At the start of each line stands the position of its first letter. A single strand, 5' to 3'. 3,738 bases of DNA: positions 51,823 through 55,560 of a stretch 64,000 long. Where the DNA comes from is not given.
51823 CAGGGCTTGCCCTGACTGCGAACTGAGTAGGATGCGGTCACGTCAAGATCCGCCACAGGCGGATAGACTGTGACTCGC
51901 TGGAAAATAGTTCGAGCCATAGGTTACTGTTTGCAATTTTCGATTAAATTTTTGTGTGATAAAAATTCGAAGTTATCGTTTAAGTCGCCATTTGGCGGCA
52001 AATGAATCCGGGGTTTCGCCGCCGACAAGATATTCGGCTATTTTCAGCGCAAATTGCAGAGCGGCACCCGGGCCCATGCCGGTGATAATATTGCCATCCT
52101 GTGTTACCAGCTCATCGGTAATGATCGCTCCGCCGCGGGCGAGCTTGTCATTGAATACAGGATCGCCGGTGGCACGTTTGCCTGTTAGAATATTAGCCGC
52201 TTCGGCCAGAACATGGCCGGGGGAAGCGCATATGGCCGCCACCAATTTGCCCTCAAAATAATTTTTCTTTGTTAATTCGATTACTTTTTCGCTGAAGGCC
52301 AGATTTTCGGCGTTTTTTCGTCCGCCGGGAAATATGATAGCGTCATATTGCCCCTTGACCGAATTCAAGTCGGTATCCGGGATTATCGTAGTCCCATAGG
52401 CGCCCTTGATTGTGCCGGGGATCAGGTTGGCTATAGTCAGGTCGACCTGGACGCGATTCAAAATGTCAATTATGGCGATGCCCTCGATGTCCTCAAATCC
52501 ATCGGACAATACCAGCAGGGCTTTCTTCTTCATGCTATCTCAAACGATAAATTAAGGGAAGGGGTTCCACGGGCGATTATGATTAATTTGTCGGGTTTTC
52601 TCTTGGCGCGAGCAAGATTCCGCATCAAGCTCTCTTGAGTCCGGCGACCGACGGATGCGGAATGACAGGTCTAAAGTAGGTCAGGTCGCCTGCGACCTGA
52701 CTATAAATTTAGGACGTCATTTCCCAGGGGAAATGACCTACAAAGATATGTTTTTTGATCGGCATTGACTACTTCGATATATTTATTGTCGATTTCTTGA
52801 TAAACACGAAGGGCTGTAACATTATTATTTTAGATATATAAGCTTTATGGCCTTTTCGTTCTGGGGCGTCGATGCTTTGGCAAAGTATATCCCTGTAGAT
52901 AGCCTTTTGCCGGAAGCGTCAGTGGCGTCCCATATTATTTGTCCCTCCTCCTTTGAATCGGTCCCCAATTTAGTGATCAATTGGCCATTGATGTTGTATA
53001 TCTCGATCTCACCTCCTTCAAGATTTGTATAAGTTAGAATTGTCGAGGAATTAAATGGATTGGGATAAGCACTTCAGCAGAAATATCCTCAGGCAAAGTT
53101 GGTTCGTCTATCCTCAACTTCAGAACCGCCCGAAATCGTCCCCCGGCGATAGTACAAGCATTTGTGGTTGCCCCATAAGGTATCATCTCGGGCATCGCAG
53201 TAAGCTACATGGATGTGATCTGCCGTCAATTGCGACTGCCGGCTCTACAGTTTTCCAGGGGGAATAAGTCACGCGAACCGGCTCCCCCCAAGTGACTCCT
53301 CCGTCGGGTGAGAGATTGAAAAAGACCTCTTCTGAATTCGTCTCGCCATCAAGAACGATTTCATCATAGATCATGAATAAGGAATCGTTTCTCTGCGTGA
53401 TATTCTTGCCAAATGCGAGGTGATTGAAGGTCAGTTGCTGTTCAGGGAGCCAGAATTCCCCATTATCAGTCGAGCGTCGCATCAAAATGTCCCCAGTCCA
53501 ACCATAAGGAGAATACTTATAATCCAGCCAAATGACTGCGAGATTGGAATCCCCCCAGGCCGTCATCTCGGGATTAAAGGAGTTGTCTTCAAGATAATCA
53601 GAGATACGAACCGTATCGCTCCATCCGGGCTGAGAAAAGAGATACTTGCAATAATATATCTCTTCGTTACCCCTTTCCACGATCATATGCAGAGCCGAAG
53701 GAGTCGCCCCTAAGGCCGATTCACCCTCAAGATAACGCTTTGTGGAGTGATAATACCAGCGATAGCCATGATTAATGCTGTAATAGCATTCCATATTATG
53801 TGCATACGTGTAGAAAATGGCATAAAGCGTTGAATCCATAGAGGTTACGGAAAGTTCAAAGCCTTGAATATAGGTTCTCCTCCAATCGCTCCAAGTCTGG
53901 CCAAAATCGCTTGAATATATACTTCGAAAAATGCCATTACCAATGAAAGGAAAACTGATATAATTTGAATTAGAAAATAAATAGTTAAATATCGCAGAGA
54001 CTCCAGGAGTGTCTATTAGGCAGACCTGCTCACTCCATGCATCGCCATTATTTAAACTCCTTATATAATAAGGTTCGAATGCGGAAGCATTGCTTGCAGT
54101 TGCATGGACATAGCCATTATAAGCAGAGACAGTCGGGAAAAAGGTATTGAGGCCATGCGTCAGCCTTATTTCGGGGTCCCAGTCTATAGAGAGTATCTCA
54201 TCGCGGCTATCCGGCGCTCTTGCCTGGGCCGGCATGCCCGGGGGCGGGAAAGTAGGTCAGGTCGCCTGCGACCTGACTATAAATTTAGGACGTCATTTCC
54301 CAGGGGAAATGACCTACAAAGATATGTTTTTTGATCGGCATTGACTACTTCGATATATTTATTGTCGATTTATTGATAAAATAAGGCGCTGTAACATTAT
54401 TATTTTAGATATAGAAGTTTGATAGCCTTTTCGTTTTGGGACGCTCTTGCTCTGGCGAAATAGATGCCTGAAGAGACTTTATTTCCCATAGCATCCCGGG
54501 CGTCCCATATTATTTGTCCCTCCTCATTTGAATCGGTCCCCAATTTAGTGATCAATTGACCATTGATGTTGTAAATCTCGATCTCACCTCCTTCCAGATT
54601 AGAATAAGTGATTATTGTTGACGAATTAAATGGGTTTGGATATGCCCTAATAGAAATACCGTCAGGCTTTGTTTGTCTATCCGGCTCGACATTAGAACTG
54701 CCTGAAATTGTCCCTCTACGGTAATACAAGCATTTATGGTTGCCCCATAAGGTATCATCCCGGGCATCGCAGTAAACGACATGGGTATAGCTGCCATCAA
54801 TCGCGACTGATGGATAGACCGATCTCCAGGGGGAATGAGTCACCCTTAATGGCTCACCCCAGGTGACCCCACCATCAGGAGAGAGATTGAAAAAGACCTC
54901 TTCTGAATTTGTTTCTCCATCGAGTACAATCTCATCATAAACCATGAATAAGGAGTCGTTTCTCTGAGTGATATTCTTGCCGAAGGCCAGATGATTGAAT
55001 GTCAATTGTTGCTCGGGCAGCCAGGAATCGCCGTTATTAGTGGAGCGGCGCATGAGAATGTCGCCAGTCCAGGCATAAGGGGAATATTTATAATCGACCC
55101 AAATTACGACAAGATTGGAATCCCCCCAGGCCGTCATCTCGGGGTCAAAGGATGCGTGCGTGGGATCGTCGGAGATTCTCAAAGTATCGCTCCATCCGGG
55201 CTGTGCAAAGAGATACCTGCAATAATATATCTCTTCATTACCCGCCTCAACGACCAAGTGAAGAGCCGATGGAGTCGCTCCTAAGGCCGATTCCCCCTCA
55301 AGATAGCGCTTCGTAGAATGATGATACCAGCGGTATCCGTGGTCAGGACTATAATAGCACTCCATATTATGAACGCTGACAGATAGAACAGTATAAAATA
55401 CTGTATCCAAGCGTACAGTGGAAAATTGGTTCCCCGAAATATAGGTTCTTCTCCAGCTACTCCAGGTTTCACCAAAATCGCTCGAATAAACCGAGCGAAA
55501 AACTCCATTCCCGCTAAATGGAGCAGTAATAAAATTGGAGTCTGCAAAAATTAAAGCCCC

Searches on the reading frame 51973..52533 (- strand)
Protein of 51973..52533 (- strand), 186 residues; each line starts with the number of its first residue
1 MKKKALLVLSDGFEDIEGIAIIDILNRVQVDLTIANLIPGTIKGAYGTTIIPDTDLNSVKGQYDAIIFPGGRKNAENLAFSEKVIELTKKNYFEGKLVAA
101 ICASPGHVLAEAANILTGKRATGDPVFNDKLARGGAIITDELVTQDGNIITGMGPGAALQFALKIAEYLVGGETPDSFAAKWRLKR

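Call 10: search_protein_families(library=pfam, proteins=[window:51973-52533:-], max_evalue=0.01)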
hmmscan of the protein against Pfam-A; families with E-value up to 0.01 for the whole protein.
window:51973-52533:- (186 aa): 1 family
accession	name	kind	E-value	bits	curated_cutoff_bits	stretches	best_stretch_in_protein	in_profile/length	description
PF01965.30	DJ-1_PfpI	-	9.6e-40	136.5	26.6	1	3-167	1-164/165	DJ-1/PfpI family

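Call 23: find_encoding_contigs(protein=window:51973-52533:-, flank=10000, max_places=10)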
Protein window:51973-52533:- (186 aa): 1 contig read that carries it; 1 place shown.
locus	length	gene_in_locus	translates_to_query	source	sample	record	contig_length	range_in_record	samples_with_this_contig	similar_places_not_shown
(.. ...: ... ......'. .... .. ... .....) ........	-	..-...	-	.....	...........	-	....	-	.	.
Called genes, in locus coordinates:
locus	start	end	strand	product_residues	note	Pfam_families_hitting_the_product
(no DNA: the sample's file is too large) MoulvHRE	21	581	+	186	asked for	PF01965:DJ-1_PfpI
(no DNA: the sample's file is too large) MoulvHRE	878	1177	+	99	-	-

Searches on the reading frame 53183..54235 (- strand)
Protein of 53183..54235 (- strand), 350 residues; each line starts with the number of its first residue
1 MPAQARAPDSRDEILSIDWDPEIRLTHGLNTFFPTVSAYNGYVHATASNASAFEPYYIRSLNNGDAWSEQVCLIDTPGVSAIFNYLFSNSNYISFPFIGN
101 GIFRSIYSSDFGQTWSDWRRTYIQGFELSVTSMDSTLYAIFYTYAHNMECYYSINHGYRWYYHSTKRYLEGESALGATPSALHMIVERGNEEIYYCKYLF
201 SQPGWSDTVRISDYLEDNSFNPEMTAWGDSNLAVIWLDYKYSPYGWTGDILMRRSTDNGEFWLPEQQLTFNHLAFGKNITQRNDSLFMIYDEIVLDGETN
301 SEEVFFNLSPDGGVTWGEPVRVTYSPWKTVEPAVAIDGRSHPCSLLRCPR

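Call 10: search_protein_families(library=pfam, proteins=[window:53183-54235:-], max_evalue=0.01)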
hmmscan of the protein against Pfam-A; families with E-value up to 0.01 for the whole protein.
window:53183-54235:- (350 aa): 2 families
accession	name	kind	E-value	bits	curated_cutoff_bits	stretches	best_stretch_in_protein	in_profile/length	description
PF13088.12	BNR_2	-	4.5e-08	33.2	31.4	1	202-341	29-174/277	BNR repeat-like domain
PF02012.26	BNR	-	0.00018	21.4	27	0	106-116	1-11/12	BNR/Asp-box repeat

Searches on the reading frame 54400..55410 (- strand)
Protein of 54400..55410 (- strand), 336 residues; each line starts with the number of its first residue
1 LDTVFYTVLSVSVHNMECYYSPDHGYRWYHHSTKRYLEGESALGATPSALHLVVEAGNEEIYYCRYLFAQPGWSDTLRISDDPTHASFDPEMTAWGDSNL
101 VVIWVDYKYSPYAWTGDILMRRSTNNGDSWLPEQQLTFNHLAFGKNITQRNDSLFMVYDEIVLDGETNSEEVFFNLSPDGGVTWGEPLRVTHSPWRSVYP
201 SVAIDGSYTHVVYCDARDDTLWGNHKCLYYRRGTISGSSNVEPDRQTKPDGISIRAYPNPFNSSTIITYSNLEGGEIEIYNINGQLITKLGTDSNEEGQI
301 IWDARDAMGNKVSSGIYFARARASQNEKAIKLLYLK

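Call 10: search_protein_families(library=pfam, proteins=[window:54400-55410:-], max_evalue=0.01)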
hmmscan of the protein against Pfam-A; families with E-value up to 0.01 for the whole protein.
window:54400-55410:- (336 aa): 4 families
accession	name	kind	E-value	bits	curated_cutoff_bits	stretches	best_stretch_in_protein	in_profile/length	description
PF18962.6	Por_Secre_tail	-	2.8e-08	34.4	27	1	257-330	2-71/75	Secretion system C-terminal sorting domain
PF13088.12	BNR_2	-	3.6e-06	27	31.4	1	61-205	20-170/277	BNR repeat-like domain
PF13860.13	FlgD_ig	-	1.9e-05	25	27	1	275-325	25-77/79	FlgD Ig-like domain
PF13585.12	CHU_C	-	0.0037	17.8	27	1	267-330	21-79/86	CHU_C Type IX secretion signal domain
